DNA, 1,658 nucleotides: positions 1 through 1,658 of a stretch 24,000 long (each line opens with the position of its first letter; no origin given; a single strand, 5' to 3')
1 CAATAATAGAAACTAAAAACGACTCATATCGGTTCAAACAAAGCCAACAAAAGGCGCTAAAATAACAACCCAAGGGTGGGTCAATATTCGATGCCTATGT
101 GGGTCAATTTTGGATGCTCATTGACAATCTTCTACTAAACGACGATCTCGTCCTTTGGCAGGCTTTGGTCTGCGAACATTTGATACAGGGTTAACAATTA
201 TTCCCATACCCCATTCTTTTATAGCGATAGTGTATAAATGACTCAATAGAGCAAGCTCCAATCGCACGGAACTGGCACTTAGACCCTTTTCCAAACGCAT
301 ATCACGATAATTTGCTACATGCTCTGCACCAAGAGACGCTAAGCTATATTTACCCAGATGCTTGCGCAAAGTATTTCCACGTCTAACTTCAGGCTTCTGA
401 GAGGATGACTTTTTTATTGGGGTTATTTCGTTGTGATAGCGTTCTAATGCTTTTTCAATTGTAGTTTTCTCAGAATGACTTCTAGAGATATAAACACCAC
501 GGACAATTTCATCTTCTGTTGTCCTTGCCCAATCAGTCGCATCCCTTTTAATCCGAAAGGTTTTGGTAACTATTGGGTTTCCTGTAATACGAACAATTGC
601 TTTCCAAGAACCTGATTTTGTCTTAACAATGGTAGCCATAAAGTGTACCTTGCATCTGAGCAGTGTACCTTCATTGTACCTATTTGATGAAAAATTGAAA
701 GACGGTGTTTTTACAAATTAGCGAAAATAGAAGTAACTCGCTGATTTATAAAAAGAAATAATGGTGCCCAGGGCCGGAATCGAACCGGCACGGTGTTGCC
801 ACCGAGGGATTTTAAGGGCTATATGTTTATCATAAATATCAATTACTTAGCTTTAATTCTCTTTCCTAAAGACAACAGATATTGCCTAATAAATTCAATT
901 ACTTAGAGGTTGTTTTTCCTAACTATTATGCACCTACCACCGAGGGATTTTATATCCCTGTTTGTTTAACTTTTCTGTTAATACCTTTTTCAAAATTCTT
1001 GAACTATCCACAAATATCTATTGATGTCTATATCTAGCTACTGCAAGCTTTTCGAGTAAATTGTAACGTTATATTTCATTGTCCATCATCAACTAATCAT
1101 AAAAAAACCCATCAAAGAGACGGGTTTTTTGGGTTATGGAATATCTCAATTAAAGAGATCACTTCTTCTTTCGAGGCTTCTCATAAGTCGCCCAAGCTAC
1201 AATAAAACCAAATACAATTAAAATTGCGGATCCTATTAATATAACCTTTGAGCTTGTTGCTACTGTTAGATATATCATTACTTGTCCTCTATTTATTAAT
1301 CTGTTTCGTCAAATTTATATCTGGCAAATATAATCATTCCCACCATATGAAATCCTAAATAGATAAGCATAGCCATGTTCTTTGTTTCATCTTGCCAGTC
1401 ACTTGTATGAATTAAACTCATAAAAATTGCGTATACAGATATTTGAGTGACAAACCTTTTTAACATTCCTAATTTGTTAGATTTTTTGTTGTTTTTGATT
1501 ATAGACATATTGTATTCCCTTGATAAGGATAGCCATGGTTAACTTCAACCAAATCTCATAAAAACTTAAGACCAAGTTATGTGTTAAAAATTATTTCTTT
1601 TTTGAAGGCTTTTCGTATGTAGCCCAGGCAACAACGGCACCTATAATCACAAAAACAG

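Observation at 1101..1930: Unannotated operon of small hydrophobic peptides, including two clear paralogues with a conserved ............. tail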

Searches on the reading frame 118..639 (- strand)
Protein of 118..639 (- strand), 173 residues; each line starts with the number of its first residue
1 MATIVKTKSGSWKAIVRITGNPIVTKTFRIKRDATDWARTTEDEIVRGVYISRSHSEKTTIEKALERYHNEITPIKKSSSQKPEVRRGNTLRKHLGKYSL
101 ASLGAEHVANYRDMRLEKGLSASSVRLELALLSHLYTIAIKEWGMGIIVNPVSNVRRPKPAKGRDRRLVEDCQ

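Call 7: search_protein_families(library=pfam, proteins=[window:118-639:-], max_evalue=1)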
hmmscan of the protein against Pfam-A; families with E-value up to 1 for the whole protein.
window:118-639:- (173 aa): 3 families
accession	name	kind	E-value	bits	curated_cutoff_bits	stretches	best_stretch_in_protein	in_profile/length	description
PF24624.1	Int_N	-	0.00012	23.2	27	1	82-157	24-98/100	Phage integrase, N-terminal domain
PF02899.23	Phage_int_SAM_1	-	0.0011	19.6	22.3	1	93-142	31-82/83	Phage integrase, N-terminal SAM-like domain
PF13495.12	Phage_int_SAM_4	-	0.076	13.9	27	1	92-139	30-78/85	Phage integrase, N-terminal SAM-like domain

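Call 8: search_protein_families(library=ncbifam, proteins=[window:118-639:-], max_evalue=1)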
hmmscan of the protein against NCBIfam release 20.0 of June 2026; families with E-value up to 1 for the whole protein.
window:118-639:- (173 aa): 1 family
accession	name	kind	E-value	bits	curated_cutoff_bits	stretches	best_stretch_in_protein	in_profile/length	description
TIGR02224.1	recomb_XerC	equivalog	0.027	13.8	335.15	1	53-162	6-101/295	tyrosine recombinase XerC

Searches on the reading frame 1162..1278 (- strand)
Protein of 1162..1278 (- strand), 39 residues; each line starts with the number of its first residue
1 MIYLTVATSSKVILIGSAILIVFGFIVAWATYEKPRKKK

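Call 7: search_protein_families(library=pfam, proteins=[window:1162-1278:-], max_evalue=1)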
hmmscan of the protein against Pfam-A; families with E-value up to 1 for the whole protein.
seq(39 aa): 0 families

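Call 8: search_protein_families(library=ncbifam, proteins=[window:1162-1278:-], max_evalue=1)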
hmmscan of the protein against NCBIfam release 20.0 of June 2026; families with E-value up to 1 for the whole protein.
seq(39 aa): 0 families

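Call 55: search_protein_families(library=phrogs, proteins=[window:1162-1278:-], max_evalue=1)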
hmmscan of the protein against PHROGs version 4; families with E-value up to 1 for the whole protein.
seq(39 aa): 1 family
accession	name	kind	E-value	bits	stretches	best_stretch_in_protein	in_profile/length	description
phrog_6827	-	unknown function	0.25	12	1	12-27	1-16/39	-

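Call 56: search_protein_families(library=padloc, proteins=[window:1162-1278:-], max_evalue=1)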
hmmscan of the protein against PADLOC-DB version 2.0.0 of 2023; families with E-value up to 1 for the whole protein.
seq(39 aa): 0 families

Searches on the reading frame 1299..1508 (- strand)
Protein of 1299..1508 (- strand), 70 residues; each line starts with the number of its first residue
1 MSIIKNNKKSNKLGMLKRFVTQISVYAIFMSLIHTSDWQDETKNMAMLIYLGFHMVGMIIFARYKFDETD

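Call 7: search_protein_families(library=pfam, proteins=[window:1299-1508:-], max_evalue=1)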
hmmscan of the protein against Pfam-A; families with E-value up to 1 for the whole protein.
seq(70 aa): 0 families

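Call 8: search_protein_families(library=ncbifam, proteins=[window:1299-1508:-], max_evalue=1)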
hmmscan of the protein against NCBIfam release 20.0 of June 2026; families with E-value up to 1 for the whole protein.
seq(70 aa): 0 families

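Call 18: find_homologous_proteins(query=window:1299-1508:-, max_evalue=10)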
Query seq(70 aa) (70 aa): 1 proteins with E <= 10 among 2 candidates.
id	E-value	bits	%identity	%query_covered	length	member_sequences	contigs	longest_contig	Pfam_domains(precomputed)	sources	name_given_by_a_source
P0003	2.6e-29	117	100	80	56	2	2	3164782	-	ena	-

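Call 55: search_protein_families(library=phrogs, proteins=[window:1299-1508:-], max_evalue=1)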
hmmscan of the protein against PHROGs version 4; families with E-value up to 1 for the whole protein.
seq(70 aa): 1 family
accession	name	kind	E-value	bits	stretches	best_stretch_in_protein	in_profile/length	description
phrog_30308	-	unknown function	0.062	14.4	1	6-56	7-56/78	-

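Call 56: search_protein_families(library=padloc, proteins=[window:1299-1508:-], max_evalue=1)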
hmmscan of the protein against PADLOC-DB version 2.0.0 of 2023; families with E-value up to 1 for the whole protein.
seq(70 aa): 0 families
